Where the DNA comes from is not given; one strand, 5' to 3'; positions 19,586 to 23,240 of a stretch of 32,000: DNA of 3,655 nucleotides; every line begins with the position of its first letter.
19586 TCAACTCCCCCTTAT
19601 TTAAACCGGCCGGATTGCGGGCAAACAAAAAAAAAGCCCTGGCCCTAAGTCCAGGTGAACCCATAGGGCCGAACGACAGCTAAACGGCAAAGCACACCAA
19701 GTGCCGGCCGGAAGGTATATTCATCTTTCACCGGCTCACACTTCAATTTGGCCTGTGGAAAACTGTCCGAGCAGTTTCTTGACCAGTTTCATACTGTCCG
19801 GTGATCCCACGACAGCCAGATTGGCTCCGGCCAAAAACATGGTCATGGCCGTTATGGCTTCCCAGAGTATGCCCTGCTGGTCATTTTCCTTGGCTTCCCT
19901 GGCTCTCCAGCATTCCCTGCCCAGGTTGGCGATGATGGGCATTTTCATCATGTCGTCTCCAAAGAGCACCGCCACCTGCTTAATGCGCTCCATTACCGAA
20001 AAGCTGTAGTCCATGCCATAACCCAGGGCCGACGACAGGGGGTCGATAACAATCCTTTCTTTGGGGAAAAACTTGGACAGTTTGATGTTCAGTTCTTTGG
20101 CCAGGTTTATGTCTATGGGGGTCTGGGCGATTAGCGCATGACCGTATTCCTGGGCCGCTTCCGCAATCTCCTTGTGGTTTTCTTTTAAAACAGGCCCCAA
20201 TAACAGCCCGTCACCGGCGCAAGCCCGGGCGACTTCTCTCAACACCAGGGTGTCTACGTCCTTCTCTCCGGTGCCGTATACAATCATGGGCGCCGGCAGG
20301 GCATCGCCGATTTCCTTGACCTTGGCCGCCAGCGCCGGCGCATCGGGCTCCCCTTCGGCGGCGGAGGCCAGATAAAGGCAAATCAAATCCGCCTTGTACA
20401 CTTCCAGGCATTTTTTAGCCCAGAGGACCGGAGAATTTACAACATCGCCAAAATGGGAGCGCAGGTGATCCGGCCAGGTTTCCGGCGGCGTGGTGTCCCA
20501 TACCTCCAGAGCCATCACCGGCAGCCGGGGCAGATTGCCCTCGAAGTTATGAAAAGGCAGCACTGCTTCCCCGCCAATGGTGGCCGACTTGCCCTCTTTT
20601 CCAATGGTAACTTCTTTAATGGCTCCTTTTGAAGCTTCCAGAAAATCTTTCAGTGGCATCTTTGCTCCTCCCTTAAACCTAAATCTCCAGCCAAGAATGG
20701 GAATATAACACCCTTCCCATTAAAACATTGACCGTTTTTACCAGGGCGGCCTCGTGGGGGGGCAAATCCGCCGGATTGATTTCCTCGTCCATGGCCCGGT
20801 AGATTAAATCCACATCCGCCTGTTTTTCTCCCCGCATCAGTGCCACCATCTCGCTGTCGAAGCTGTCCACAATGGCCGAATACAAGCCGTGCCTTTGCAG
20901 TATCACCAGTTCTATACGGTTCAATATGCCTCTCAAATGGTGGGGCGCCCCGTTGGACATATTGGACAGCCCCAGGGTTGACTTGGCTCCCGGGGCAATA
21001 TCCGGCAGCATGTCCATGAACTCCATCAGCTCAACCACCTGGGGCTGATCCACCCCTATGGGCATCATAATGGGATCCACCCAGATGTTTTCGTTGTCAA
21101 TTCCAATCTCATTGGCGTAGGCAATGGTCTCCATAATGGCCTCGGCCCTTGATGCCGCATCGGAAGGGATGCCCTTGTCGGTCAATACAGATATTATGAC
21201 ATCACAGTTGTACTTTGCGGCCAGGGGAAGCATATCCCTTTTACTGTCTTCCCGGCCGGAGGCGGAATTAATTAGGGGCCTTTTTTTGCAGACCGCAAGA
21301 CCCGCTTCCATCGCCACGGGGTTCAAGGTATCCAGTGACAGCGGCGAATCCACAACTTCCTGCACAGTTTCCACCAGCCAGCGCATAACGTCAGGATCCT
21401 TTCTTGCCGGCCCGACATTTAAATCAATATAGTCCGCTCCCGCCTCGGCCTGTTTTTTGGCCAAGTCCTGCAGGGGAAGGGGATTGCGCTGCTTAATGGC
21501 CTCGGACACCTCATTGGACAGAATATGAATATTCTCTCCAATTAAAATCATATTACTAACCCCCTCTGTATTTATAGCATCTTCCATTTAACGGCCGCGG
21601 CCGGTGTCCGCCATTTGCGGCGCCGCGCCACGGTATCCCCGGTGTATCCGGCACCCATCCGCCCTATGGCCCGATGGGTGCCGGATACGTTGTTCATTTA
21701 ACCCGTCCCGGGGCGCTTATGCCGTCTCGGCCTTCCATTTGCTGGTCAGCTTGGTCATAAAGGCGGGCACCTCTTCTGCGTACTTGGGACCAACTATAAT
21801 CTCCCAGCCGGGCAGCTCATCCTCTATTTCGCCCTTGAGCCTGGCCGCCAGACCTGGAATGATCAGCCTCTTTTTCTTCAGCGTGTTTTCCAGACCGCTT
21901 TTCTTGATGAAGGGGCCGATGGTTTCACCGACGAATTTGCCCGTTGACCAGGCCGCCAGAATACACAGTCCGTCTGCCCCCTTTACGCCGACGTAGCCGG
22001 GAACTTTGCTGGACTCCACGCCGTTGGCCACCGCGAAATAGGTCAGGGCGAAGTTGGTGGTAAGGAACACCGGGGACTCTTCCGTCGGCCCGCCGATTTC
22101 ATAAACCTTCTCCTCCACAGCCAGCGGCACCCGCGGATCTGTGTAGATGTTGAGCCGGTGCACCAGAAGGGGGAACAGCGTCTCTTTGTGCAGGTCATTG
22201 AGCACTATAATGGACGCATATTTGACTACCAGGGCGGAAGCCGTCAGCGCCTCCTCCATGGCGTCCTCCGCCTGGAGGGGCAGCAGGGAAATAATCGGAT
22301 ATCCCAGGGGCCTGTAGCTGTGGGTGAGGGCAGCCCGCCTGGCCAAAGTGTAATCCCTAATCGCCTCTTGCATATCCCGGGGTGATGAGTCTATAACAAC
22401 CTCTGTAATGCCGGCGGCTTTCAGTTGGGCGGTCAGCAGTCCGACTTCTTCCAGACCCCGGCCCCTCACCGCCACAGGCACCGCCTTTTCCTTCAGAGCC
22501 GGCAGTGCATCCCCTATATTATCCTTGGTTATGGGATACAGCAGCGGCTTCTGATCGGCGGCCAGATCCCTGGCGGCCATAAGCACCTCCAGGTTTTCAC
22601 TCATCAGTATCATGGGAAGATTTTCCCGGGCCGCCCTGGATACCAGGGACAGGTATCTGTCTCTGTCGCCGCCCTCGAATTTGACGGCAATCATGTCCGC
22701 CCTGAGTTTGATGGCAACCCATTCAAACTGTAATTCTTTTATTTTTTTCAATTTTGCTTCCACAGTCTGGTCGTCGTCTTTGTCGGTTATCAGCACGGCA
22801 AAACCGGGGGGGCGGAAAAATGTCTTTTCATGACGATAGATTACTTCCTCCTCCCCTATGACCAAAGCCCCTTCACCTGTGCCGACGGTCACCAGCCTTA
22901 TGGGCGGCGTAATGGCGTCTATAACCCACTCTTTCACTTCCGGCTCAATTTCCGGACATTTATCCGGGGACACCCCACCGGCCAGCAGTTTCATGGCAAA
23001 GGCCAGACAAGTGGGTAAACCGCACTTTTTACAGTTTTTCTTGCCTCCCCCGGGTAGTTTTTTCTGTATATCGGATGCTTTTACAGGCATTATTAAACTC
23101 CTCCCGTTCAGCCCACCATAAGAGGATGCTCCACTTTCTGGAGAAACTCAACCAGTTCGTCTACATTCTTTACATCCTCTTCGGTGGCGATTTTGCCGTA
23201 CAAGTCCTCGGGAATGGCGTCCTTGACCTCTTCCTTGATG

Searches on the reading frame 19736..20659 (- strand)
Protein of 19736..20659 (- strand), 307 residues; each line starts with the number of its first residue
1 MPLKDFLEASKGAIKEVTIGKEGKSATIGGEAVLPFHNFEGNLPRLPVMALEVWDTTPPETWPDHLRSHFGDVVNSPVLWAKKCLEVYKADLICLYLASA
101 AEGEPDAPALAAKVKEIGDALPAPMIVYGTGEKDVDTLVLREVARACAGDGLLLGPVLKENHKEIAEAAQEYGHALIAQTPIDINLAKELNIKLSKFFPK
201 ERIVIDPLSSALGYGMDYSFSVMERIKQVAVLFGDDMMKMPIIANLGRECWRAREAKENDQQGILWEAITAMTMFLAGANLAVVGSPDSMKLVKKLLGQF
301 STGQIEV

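Call 5: search_protein_families(library=pfam, proteins=[window:19736-20659:-])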
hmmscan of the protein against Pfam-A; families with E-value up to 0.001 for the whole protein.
window:19736-20659:- (307 aa): 1 family
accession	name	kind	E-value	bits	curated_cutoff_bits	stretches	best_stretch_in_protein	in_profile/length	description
PF03599.22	CdhD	-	6.3e-38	131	24.8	1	16-256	1-225/387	CO dehydrogenase/acetyl-CoA synthase delta subunit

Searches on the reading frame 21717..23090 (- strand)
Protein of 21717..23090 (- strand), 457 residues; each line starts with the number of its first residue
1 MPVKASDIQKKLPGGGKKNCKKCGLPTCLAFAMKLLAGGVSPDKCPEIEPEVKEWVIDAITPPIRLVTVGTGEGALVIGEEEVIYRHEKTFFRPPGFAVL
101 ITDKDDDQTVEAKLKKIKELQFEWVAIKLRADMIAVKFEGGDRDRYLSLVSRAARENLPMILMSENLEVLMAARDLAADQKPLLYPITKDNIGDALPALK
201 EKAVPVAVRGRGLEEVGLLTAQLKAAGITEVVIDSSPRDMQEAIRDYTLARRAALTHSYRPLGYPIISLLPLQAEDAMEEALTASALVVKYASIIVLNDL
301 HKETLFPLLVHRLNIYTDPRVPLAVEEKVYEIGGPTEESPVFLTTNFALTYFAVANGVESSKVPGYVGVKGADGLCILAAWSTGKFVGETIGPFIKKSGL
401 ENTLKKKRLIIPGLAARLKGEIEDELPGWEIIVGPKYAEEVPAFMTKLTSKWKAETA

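Call 4: search_protein_families(library=pfam, proteins=[window:21717-23090:-])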
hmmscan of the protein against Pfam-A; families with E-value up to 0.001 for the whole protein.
window:21717-23090:- (457 aa): 2 families
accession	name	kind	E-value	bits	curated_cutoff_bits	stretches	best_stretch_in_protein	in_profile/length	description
PF03599.22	CdhD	-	2.2e-86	290.5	24.8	1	67-444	2-386/387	CO dehydrogenase/acetyl-CoA synthase delta subunit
PF04060.18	FeS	-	3.8e-11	42.9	23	1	17-46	3-32/33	Putative Fe-S cluster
